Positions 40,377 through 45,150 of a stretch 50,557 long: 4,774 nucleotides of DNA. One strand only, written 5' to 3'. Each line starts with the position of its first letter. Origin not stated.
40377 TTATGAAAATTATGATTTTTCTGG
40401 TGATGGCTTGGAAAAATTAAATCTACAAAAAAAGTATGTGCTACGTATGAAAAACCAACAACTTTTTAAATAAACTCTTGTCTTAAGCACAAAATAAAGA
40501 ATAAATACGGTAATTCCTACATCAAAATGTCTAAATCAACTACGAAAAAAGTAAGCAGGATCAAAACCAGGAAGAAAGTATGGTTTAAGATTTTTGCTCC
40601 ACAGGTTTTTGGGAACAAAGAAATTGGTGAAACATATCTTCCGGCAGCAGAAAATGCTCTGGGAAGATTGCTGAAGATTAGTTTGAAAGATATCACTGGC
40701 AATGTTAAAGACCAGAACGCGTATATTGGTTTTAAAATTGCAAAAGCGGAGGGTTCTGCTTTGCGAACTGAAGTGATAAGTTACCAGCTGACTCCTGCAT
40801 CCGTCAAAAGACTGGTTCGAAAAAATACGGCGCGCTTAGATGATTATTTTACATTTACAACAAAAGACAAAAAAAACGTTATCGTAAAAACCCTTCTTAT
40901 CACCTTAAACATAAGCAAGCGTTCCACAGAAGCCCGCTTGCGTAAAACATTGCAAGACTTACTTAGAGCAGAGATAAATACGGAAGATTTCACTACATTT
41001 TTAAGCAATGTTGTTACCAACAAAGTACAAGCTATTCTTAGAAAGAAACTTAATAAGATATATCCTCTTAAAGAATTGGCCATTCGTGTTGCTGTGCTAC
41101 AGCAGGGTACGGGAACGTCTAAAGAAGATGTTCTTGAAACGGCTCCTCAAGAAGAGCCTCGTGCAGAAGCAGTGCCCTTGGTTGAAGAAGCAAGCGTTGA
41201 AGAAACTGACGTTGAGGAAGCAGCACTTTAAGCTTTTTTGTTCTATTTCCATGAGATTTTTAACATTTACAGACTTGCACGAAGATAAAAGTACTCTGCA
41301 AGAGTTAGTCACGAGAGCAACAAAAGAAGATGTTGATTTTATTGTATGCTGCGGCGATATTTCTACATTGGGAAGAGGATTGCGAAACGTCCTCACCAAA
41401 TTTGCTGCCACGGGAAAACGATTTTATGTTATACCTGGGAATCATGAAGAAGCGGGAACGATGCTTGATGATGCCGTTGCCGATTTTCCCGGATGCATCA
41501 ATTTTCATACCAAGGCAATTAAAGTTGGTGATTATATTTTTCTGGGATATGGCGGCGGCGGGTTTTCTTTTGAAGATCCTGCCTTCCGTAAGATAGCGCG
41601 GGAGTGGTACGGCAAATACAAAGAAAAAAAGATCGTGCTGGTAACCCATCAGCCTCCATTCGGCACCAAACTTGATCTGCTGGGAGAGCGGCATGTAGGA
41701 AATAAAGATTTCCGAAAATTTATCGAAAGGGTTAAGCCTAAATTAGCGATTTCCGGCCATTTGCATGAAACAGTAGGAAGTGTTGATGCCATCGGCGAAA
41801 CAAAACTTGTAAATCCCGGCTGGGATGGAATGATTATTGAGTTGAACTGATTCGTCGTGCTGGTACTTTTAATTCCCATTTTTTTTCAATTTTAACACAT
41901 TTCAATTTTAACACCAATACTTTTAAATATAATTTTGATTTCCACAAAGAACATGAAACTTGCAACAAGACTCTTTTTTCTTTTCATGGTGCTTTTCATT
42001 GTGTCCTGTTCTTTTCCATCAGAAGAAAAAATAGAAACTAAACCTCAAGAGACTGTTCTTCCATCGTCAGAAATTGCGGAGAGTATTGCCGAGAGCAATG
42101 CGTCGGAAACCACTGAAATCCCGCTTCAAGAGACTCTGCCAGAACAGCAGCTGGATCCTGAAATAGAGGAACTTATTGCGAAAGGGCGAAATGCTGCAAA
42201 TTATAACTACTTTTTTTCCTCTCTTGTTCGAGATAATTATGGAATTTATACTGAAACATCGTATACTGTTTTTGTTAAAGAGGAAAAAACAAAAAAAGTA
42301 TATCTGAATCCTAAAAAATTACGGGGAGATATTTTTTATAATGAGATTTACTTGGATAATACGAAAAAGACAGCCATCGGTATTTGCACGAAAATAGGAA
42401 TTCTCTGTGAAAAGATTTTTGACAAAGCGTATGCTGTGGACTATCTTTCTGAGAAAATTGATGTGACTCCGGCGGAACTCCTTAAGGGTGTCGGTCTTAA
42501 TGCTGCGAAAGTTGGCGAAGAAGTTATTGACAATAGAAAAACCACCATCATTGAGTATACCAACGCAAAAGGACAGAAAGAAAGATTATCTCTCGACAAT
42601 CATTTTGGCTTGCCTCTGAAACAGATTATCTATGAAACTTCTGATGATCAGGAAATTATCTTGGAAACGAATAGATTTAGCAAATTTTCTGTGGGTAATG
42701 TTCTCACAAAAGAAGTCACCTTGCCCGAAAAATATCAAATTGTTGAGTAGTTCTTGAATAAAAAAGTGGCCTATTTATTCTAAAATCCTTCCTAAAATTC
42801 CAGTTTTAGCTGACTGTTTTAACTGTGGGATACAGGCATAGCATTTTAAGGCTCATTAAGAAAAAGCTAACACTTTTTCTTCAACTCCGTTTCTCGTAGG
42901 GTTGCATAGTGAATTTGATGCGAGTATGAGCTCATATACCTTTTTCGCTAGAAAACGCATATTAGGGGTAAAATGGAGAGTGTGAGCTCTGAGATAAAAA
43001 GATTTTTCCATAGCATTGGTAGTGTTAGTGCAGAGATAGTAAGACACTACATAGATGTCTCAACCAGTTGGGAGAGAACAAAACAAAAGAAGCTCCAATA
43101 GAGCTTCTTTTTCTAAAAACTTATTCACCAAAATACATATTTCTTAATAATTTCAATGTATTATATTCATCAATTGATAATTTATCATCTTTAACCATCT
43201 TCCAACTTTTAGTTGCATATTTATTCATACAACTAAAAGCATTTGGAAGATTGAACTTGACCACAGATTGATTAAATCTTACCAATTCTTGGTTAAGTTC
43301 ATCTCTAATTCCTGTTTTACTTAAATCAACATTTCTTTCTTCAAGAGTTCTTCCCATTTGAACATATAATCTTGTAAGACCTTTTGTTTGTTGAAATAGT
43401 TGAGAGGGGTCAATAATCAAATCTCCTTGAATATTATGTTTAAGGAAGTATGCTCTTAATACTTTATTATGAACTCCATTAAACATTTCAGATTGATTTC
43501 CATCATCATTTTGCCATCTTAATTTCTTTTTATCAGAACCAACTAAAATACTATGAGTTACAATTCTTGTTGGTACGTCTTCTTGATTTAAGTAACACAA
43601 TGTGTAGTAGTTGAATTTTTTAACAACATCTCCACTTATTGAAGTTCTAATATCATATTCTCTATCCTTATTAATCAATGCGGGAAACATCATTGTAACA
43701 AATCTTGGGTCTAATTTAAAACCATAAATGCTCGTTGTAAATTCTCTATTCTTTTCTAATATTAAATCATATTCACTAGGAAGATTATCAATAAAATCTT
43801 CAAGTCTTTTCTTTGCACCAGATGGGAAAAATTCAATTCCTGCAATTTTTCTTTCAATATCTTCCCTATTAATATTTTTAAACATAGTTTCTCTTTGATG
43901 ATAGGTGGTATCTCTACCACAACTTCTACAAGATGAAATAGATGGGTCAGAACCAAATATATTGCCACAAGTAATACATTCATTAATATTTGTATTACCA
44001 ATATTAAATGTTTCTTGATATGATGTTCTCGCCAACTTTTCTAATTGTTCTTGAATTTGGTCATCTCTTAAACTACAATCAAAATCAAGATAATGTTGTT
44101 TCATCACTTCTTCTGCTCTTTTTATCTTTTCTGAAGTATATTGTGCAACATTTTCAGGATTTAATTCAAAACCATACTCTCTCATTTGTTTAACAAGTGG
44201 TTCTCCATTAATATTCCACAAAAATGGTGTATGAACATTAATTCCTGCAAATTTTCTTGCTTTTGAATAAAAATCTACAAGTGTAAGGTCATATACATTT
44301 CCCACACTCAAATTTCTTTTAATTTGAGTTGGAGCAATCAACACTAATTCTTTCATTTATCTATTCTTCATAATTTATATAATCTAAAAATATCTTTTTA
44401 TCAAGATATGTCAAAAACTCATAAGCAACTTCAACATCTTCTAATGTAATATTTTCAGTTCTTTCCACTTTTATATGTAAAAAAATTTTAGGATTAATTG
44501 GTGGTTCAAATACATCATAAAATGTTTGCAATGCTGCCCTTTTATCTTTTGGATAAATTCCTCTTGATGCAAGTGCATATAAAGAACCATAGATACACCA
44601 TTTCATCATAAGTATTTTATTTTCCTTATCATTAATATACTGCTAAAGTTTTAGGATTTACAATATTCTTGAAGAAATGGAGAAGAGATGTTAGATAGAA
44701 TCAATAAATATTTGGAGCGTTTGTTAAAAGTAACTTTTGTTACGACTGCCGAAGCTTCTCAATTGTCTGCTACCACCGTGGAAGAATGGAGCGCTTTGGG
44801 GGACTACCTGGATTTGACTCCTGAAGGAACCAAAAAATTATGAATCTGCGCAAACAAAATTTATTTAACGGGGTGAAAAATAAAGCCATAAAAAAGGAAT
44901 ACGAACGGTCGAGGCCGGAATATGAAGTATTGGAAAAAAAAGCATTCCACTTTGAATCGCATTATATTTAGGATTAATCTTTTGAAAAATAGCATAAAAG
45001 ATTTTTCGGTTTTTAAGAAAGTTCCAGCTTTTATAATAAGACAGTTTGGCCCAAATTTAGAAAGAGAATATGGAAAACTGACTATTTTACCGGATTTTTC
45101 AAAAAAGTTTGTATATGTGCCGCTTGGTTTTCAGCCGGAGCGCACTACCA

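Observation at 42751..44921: AT-rich island carrying a MetRS-like class I aaRS paralog with degraded HIGH/KMSKS motifs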

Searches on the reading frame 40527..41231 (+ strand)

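Call 28: search_protein_families(library=pfam, proteins=[window:40527-41231:+], max_evalue=0.001)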
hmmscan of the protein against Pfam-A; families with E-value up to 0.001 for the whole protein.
window:40527-41231:+ (234 aa): 1 family
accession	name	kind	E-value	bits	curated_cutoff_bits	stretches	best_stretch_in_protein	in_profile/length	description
PF01015.23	Ribosomal_S3Ae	-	2.7e-36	125.4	29.3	1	8-187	4-183/191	Ribosomal S3Ae family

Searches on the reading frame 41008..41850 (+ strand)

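Call 28: search_protein_families(library=pfam, proteins=[window:41008-41850:+], max_evalue=0.001)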
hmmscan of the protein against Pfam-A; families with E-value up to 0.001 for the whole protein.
window:41008-41850:+ (280 aa): 3 families
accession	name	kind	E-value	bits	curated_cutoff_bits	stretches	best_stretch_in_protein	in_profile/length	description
PF00149.33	Metallophos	-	1.4e-20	75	21.5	1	82-254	1-190/191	Calcineurin-like phosphoesterase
PF12850.12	Metallophos_2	-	4e-12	46.9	27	1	82-271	1-133/154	Calcineurin-like phosphoesterase superfamily domain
PF14582.11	Metallophos_3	-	3e-08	33.8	28.2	1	204-271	171-237/259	Metallophosphoesterase, calcineurin superfamily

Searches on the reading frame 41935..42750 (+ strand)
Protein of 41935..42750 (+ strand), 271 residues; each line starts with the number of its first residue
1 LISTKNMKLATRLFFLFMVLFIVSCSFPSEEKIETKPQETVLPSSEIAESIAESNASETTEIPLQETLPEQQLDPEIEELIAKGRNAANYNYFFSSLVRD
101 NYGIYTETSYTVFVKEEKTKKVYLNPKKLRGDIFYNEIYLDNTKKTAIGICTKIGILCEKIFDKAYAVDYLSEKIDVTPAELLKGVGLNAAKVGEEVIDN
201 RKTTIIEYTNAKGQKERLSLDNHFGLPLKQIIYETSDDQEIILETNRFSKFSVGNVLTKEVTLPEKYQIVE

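Call 3: search_protein_families(library=pfam, proteins=[window:41935-42750:+], max_evalue=1)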
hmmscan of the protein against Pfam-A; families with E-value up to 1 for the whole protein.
window:41935-42750:+ (271 aa): 1 family
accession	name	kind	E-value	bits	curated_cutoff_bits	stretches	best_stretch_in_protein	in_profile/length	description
PF03888.20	MucB_RseB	-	0.22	11.6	22.3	1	216-260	131-172/178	MucB/RseB N-terminal domain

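Call 6: search_protein_families(library=ncbifam, proteins=[window:41935-42750:+], max_evalue=1)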
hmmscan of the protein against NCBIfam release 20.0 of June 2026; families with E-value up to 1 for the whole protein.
window:41935-42750:+ (271 aa): 5 families
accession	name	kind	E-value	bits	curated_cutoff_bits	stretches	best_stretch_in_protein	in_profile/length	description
NF053772.1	BSAP5b_fam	equivalog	0.0026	17.1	380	1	7-132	1-118/418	BSAP5b family pore-forming toxin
NF041057.1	Rcas_1661_fam_Se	equivalog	0.065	12.8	190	1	15-90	2-81/247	Rcas_1661 family thioredoxin-like (seleno)lipoprotein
NF033216.1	lipo_YgdI_YgdR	subfamily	0.097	12.6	42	0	201-219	43-61/71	YgdI/YgdR family lipoprotein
NF010228.0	PRK13682.1-3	equivalog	0.18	11.8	71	1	7-24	28-45/57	hypothetical protein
NF010233.0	PRK13682.2-4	equivalog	0.19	12.1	85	1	9-24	30-45/59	hypothetical protein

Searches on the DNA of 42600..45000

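Call 67: search_rna_families(source=window, start=42600, end=45000, threshold=evalue, max_evalue=1)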
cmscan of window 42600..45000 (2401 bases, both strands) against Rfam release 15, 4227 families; matches with E-value up to 1: 1.
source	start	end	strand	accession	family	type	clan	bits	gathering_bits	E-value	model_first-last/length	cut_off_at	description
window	44450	44523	-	RF00154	SNORD63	Gene; snRNA; snoRNA; CD-box;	-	21.8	43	0.77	1-70/70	no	Small nucleolar RNA SNORD63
